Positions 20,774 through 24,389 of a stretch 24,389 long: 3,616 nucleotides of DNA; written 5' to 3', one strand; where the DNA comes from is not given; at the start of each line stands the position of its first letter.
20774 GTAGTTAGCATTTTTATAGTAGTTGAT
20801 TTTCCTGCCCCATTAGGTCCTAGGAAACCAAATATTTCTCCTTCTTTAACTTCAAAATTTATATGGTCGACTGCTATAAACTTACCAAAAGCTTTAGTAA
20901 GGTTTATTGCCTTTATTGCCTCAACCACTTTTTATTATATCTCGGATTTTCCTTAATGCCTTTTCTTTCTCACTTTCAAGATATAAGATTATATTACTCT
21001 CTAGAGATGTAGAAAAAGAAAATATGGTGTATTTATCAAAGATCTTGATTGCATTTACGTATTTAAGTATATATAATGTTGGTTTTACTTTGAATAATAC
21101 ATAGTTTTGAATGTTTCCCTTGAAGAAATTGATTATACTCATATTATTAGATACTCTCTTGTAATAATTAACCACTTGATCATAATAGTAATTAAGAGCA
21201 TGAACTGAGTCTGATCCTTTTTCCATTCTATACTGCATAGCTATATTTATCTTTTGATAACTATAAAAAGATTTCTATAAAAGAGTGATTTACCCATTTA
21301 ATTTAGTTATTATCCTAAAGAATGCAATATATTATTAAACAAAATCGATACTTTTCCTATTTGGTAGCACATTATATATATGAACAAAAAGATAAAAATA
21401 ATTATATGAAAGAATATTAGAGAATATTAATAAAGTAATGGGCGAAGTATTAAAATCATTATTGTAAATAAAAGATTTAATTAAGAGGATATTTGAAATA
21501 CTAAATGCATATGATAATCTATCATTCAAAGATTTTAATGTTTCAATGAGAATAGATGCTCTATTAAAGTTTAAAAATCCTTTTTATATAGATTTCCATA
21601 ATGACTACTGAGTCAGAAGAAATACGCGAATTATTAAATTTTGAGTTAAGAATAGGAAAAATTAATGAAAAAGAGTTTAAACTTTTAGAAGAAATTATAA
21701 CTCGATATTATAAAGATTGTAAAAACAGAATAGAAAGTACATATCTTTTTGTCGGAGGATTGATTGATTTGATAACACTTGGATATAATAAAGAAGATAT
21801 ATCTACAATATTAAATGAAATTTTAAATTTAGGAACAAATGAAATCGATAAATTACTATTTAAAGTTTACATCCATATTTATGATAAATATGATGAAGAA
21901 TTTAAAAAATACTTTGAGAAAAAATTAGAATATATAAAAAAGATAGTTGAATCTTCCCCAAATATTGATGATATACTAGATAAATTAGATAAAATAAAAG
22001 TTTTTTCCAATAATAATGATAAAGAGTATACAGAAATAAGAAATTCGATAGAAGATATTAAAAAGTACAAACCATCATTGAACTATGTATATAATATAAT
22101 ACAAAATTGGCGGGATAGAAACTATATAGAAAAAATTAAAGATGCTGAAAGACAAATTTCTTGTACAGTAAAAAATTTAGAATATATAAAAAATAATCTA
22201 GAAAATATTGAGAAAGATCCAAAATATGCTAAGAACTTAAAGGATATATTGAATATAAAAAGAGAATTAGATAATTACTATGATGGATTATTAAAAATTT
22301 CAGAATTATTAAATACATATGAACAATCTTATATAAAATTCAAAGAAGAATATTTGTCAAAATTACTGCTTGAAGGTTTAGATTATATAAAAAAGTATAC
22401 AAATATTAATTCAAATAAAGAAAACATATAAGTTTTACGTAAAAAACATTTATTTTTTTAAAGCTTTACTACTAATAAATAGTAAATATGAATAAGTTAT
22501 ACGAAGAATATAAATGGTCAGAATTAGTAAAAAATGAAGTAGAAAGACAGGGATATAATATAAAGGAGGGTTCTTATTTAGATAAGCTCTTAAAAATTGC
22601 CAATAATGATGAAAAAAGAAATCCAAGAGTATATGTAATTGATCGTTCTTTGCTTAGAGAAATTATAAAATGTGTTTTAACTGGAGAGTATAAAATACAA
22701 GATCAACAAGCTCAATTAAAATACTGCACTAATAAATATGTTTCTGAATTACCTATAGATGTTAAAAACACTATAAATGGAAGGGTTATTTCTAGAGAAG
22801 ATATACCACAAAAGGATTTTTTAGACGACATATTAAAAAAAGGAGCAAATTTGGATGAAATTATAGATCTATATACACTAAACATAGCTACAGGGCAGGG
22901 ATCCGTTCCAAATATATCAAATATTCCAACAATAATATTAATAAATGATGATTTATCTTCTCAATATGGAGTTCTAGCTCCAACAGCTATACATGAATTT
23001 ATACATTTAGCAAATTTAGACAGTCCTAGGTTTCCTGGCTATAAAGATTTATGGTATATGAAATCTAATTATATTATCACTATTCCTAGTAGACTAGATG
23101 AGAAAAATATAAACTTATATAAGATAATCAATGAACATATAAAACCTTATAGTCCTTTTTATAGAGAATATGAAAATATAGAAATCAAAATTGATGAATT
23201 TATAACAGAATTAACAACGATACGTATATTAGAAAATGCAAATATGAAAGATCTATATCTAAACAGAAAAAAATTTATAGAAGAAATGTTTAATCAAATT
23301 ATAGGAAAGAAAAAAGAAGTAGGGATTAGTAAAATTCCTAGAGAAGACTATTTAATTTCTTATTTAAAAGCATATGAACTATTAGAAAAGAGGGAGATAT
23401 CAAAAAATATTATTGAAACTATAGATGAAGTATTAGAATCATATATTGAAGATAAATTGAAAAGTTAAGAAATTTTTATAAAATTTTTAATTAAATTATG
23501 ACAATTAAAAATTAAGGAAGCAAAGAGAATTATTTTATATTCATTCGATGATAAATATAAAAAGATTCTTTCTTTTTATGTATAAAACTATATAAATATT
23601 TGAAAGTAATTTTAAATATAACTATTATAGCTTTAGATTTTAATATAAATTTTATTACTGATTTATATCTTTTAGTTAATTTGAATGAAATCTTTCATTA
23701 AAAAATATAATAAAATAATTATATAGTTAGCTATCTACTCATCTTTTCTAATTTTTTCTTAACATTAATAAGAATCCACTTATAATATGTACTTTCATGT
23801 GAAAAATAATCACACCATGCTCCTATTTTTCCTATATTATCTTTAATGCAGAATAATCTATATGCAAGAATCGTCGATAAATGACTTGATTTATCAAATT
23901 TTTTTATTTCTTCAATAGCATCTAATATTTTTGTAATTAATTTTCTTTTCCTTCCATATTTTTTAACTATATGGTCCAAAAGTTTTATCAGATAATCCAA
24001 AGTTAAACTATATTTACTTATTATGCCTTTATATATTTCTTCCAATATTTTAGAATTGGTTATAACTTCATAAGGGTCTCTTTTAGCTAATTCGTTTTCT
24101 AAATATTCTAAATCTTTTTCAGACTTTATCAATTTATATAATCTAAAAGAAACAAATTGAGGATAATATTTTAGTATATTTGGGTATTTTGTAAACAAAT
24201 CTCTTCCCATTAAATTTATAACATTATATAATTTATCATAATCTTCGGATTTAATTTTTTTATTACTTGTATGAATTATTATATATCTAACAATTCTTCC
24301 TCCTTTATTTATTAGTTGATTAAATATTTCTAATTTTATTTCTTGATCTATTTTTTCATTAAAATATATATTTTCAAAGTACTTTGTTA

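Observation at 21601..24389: Uncharacterised three-gene cluster: helical 276-aa protein + HExxH (ImmA/IrrE-like) 326-aa protein, convergent with an orphan of at least 219 aa - candidate novel system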

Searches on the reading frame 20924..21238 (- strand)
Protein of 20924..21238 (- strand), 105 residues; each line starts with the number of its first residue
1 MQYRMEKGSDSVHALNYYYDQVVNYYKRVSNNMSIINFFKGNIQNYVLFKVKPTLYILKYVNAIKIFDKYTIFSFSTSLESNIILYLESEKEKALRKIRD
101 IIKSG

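Call 6: search_protein_families(library=pfam, proteins=[window:20924-21238:-], max_evalue=1)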
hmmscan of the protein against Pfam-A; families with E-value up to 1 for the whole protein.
window:20924-21238:- (105 aa): 0 families

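Call 11: search_protein_families(library=ncbifam, proteins=[window:20924-21238:-], max_evalue=1)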
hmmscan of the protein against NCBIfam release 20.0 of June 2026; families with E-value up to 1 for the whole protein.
window:20924-21238:- (105 aa): 0 families

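Call 12: search_protein_families(library=phrogs, proteins=[window:20924-21238:-], max_evalue=1)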
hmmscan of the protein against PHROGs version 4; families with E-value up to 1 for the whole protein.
window:20924-21238:- (105 aa): 2 families
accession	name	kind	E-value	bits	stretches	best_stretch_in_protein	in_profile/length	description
phrog_16911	-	unknown function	0.16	13.3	1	28-71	13-56/117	-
phrog_21482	-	unknown function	0.97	10.5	1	14-73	94-154/156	-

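Call 13: search_protein_families(library=padloc, proteins=[window:20924-21238:-], max_evalue=1)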
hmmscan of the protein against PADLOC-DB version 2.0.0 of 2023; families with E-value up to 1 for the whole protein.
window:20924-21238:- (105 aa): 0 families
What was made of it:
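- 20921..21238 (-): 105-aa ORF (w105) at the left edge of the island. It overlaps the start of the ABC ATPase gene by 8 nt. It is an orphan. No family hit (calls 6, 11-13).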

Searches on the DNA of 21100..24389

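Call 77: search_rna_families(source=window, start=21100, end=24389, threshold=evalue, max_evalue=1)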
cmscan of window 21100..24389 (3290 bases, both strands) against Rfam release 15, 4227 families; matches with E-value up to 1: 0.
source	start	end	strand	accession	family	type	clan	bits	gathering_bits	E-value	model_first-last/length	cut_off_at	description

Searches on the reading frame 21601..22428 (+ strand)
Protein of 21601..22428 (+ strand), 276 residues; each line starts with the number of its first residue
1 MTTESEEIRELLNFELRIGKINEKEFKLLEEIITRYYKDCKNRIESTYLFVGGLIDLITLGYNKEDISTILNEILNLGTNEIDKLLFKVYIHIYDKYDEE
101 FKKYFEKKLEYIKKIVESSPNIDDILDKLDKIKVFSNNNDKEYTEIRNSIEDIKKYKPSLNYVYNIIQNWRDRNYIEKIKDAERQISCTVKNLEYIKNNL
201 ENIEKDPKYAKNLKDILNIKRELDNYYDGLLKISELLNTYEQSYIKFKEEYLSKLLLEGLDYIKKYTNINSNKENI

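Call 6: search_protein_families(library=pfam, proteins=[window:21601-22428:+], max_evalue=1)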
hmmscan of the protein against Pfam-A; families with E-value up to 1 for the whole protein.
window:21601-22428:+ (276 aa): 9 families
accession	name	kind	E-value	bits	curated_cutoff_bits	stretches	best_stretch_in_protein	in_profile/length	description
PF06152.16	Phage_min_cap2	-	0.00036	20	26.3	1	28-129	24-119/366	Phage minor capsid protein 2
PF05549.16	Allexi_40kDa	-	0.023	14.7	26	1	109-214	51-155/271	Allexivirus 40kDa protein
PF17029.10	DUF5100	-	0.055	13.8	27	1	100-142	66-107/125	Domain of unknown function (DUF5100)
PF07194.16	P2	-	0.13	12.8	23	1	107-155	24-76/81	P2 response regulator binding domain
PF03575.23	Peptidase_S51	-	0.2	11.8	23.9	0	139-205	10-78/206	Peptidase family S51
PF24611.2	Spectrin_Anc-1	-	0.21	12.3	33.2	0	174-244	15-86/115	Nuclear anchorage protein 1, spectrin-like repeat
PF07889.17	DUF1664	-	0.24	11.9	34.6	0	119-161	65-107/124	Protein of unknown function (DUF1664)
PF06398.17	Pex24p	-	0.64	9.4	26.8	0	187-257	90-147/358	Integral peroxisomal membrane peroxin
PF23100.1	DUF2096_N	-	0.95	10.4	26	0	189-245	26-83/96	DUF2096 N-terminal four-helical bundle domain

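Call 11: search_protein_families(library=ncbifam, proteins=[window:21601-22428:+], max_evalue=1)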
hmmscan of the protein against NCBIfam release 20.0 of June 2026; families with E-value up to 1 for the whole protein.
window:21601-22428:+ (276 aa): 6 families
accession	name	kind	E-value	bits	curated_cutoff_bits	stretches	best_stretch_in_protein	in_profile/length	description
TIGR02168.1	SMC_prok_B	equivalog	0.0039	14.9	567.35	1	80-250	220-387/1181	chromosome segregation protein SMC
NF047515.1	SpiroCoCo_C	equivalog_domain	0.025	13.7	125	1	99-205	69-173/313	SpiroCoCo family coiled-coil protein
NF053742.1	LipS1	equivalog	0.03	13.9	230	0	58-117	151-207/268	LipS1 family lipoyl synthase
TIGR00634.1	recN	equivalog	0.058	12.3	407.85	1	106-252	218-363/563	DNA repair protein RecN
TIGR03898.1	lanti_MRSA_kill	subfamily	0.34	10.9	23.5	1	165-185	1-21/44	mersacidin/lichenicidin family type 2 lantibiotic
TIGR01902.1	dapE-lys-deAc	subfamily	0.67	9.1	163.1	1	121-187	174-239/340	N-acetyl-ornithine/N-acetyl-lysine deacetylase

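Call 12: search_protein_families(library=phrogs, proteins=[window:21601-22428:+], max_evalue=1)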
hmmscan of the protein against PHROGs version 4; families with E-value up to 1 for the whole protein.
window:21601-22428:+ (276 aa): 8 families
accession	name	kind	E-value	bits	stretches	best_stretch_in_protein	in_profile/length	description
phrog_5553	-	unknown function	0.039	15.2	1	106-221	3-112/114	-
phrog_4257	-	unknown function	0.045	15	1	162-217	17-72/138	-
phrog_32354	-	unknown function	0.076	14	1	138-171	35-68/70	-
phrog_38259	-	head and packaging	0.42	11.9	0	99-179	17-98/111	head scaffolding protein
phrog_36300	-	head and packaging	0.44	10.2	1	177-214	409-445/567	virion structural protein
phrog_17336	-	unknown function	0.49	11.5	1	137-177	8-48/87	-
phrog_27361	-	unknown function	0.51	11.4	0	188-233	94-142/149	-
phrog_3779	-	tail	0.6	9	1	118-228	574-684/1225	tail length tape measure protein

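Call 13: search_protein_families(library=padloc, proteins=[window:21601-22428:+], max_evalue=1)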
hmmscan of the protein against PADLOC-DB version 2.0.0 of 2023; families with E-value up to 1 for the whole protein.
window:21601-22428:+ (276 aa): 1 family
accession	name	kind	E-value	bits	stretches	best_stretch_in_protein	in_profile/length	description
PDLC00006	DruC1|DruC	-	0.0027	14.2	1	95-250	171-329/626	Unknown function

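Call 26: find_homologous_proteins(query=window:21601-22428:+, max_evalue=0.01)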
Query window:21601-22428:+ (276 aa): 20 proteins with E <= 0.01 among 7821 candidates.
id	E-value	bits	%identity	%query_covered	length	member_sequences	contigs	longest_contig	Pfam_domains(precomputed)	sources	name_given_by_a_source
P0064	4.3e-157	540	96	100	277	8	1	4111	-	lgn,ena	-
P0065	3.5e-156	537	95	99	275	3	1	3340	-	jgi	jgi:DNA-binding protein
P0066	7.9e-156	535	97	98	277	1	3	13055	-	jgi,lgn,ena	-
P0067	2.8e-155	534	96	98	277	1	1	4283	-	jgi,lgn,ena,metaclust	metaclust:\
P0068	4.5e-155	533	95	100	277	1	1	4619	-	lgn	-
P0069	6.6e-142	490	89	100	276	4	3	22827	-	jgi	-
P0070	1.3e-84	302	60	100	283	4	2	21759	-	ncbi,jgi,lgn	jgi:hypothetical protein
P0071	1.1e-81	292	59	100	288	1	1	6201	-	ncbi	-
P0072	1.3e-81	292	60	100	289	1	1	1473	-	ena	-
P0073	1.9e-81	292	59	100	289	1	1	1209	-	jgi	jgi:hypothetical protein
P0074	2.7e-81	291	58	100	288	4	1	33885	-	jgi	-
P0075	3.5e-81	291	59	99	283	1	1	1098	-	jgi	-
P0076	1.4e-78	282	57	100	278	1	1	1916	-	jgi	-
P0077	1.0e-73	266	57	99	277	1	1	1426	-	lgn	-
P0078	1.9e-72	262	57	99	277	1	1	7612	-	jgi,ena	-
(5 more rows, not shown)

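Call 29: find_encoding_contigs(protein=P0069, flank=10000, max_places=3)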
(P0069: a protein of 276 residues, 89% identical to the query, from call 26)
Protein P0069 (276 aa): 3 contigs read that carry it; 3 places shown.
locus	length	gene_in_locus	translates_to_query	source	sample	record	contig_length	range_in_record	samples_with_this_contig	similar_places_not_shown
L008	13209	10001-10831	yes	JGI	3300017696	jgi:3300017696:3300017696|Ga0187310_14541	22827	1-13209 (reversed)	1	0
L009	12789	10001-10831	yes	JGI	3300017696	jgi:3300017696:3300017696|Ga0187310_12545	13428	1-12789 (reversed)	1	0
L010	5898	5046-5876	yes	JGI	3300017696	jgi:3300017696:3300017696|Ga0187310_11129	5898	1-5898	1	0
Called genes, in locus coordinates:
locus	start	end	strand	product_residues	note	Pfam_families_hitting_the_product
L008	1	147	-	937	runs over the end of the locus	PF00133:tRNA-synt_1, PF09334:tRNA-synt_1g, PF13603:tRNA-synt_1_2, PF01406:tRNA-synt_1e, PF01921:tRNA-synt_1f (weak), PF09334:tRNA-synt_1g, PF08264:Anticodon_1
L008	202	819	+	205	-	PF01015:Ribosomal_S3Ae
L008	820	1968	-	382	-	PF17785:PUA_3 (weak), PF03602:Cons_hypoth95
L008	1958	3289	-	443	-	-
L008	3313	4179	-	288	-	-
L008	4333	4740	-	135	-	-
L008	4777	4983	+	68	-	PF02597:ThiS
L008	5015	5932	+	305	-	PF01380:SIS (faint), PF10432:bact-PGI_C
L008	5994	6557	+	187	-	PF00857:Isochorismatase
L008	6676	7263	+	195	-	PF13302:Acetyltransf_3 (weak), PF00583:Acetyltransf_1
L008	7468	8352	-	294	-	PF01061:ABC2_membrane, PF12679:ABC2_membrane_2 (weak), PF12698:ABC2_membrane_3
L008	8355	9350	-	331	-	PF00005:ABC_tran, PF13304:AAA_21 (weak), PF13732:DrrA1-3_C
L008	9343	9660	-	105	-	-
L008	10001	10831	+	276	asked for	-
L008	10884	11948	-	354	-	PF01663:Phosphodiest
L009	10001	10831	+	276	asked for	-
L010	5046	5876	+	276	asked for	-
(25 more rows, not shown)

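Call 30: find_encoding_contigs(protein=P0074, flank=10000, max_places=3)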
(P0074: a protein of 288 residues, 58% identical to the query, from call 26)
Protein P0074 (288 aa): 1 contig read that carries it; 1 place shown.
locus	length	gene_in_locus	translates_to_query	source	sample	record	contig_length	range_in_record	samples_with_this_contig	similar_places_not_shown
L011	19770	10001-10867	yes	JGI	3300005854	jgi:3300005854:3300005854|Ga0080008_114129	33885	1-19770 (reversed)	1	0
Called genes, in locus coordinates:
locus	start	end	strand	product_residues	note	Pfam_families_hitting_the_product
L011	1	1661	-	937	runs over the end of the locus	PF00133:tRNA-synt_1, PF09334:tRNA-synt_1g, PF13603:tRNA-synt_1_2, PF09334:tRNA-synt_1g, PF01406:tRNA-synt_1e, PF08264:Anticodon_1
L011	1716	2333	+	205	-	PF01015:Ribosomal_S3Ae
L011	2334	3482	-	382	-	PF17785:PUA_3 (weak), PF03602:Cons_hypoth95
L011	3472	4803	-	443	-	-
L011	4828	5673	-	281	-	-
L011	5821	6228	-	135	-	-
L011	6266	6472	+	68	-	PF02597:ThiS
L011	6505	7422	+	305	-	PF01380:SIS (faint), PF10432:bact-PGI_C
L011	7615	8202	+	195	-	PF13302:Acetyltransf_3 (weak), PF00583:Acetyltransf_1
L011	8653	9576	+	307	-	-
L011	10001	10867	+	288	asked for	-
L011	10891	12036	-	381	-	PF01663:Phosphodiest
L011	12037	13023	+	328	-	-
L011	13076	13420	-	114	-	PF22600:MTPAP-like_central (weak), PF01909:NTP_transf_2, PF18765:Polbeta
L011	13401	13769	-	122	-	PF05168:HEPN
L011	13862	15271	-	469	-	-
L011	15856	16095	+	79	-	PF01850:PIN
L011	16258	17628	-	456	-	PF00079:Serpin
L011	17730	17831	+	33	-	-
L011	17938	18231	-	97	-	-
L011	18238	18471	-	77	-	-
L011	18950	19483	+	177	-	-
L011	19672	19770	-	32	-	?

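Call 57: search_protein_families(library=pfam, proteins=[L011:12037-13020:+], max_evalue=1)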
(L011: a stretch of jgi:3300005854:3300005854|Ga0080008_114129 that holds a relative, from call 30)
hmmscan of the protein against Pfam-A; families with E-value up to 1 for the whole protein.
L011:12037-13020:+ (328 aa): 5 families
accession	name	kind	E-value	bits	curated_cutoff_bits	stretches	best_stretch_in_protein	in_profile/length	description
PF21982.2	RecX_HTH1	-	0.049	14.1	26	1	25-44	21-40/40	RecX, first three-helix domain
PF22448.1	RepB_primase_C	-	0.15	12.3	26.1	1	26-51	13-38/54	RepB DNA-primase C-terminal helical domain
PF24899.1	UBA_DHX29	-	0.19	11.9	27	0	23-43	5-25/55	ATP-dependent RNA helicase DHX29, UBA domain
PF10691.14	DUF2497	-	0.22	12.5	27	1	160-200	34-71/75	Protein of unknown function (DUF2497)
PF25792.1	BREX_BrxC_helical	-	0.48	11.2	27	1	159-203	20-70/123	BREX ATP-binding protein BrxC alpha helical domain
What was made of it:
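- On ImmA/IrrE (Peptidase_M78, PF06114 / COG2856): None has an HTH Pfam match (calls 6, 57).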

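Call 60: find_encoding_contigs(protein=P0064, flank=5000, max_places=6)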
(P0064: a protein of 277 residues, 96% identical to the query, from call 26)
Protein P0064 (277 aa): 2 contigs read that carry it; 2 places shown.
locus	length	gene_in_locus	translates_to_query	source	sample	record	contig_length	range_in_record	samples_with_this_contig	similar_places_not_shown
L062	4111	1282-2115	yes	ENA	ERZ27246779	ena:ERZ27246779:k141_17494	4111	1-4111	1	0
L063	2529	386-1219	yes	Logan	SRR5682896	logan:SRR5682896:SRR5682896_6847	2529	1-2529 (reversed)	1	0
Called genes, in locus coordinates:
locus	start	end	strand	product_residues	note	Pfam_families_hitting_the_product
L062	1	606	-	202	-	?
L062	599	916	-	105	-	-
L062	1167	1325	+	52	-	-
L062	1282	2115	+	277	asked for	-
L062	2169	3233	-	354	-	PF01663:Phosphodiest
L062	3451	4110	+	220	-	?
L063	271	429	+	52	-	-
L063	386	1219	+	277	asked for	-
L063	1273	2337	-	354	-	PF01663:Phosphodiest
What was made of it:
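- On Conserved operon / two-gene module (276-aa + 326-aa): Closest-relative contigs of w276 (96% identity) are followed by the phosphodiesterase (call 60).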

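Call 80: search_protein_families(library=pfam, alignment_id=A2, max_evalue=1)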
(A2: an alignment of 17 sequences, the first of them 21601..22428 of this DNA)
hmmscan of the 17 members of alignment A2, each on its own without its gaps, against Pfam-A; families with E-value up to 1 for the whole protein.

A. member 1, window:21601-22428:+ (276 aa): 9 families
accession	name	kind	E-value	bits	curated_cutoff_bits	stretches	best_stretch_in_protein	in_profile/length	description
PF06152.16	Phage_min_cap2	-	0.00036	20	26.3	1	28-129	24-119/366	Phage minor capsid protein 2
PF05549.16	Allexi_40kDa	-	0.023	14.7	26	1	109-214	51-155/271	Allexivirus 40kDa protein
PF17029.10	DUF5100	-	0.055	13.8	27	1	100-142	66-107/125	Domain of unknown function (DUF5100)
PF07194.16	P2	-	0.13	12.8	23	1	107-155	24-76/81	P2 response regulator binding domain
PF03575.23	Peptidase_S51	-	0.2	11.8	23.9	0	139-205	10-78/206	Peptidase family S51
PF24611.2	Spectrin_Anc-1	-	0.21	12.3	33.2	0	174-244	15-86/115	Nuclear anchorage protein 1, spectrin-like repeat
PF07889.17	DUF1664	-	0.24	11.9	34.6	0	119-161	65-107/124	Protein of unknown function (DUF1664)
PF06398.17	Pex24p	-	0.64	9.4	26.8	0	187-257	90-147/358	Integral peroxisomal membrane peroxin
PF23100.1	DUF2096_N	-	0.95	10.4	26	0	189-245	26-83/96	DUF2096 N-terminal four-helical bundle domain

B. families by the number of members that match (of 17 scanned): 45 families (the first 25 are shown)
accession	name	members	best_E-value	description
PF23100.1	DUF2096_N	7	0.58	DUF2096 N-terminal four-helical bundle domain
PF06152.16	Phage_min_cap2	6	0.00036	Phage minor capsid protein 2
PF19111.5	DUF5798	6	0.01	Family of unknown function (DUF5798)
PF07889.17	DUF1664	6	0.14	Protein of unknown function (DUF1664)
PF05549.16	Allexi_40kDa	5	0.017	Allexivirus 40kDa protein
PF03575.23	Peptidase_S51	4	0.14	Peptidase family S51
PF02520.22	ANIS5_cation-bd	3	0.016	SXP/RAL-2 family protein Ani s 5-like, metal-binding domain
PF18373.7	Spectrin_2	3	0.043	Spectrin like domain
PF07194.16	P2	3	0.072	P2 response regulator binding domain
PF24611.2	Spectrin_Anc-1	3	0.08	Nuclear anchorage protein 1, spectrin-like repeat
PF11932.13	DUF3450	3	0.39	Protein of unknown function (DUF3450)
PF22105.2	DUF6943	3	0.5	Family of unknown function (DUF6943)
PF11279.13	DUF3080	2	0.00081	Protein of unknown function (DUF3080)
PF18595.6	Nuf2_DHR10-like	2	0.0088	Nuf2, DHR10-like domain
PF14073.11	Cep57_CLD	2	0.0095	Centrosome localisation domain of Cep57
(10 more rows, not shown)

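Call 84: search_dna_similar(query=window:21601-22428:+, collection=phages, mode=protein, max_evalue=0.1, max_rows=10)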
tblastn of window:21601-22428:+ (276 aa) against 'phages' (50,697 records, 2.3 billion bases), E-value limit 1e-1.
No match.

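Call 86: find_related_loci(query=A2, collection=viral_contigs, flank=5000)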
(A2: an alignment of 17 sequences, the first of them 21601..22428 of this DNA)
Query A2 (276 aa) in viral_contigs; peptide patterns used: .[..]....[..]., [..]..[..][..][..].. (x = any residue, [..] = any of these).
63 stretches matched a pattern, but none encodes a relative of the query by tblastn (E <= 1e-3).

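Call 88: search_solved_structures(query=A2, max_evalue=1)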
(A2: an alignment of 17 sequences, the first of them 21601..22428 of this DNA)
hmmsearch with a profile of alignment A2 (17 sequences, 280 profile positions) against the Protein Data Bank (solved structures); distinct sequences matched with E-value up to 1: 3.
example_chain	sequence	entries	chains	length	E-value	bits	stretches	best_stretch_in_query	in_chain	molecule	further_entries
3kd3_A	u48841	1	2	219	0.19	14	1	186-262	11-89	Phosphoserine phosphohydrolase-like protein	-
3g6b_A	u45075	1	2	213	0.35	13.1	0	170-230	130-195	Methyl-accepting chemotaxis protein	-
3g67_A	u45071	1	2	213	0.37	13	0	170-238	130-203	Methyl-accepting chemotaxis protein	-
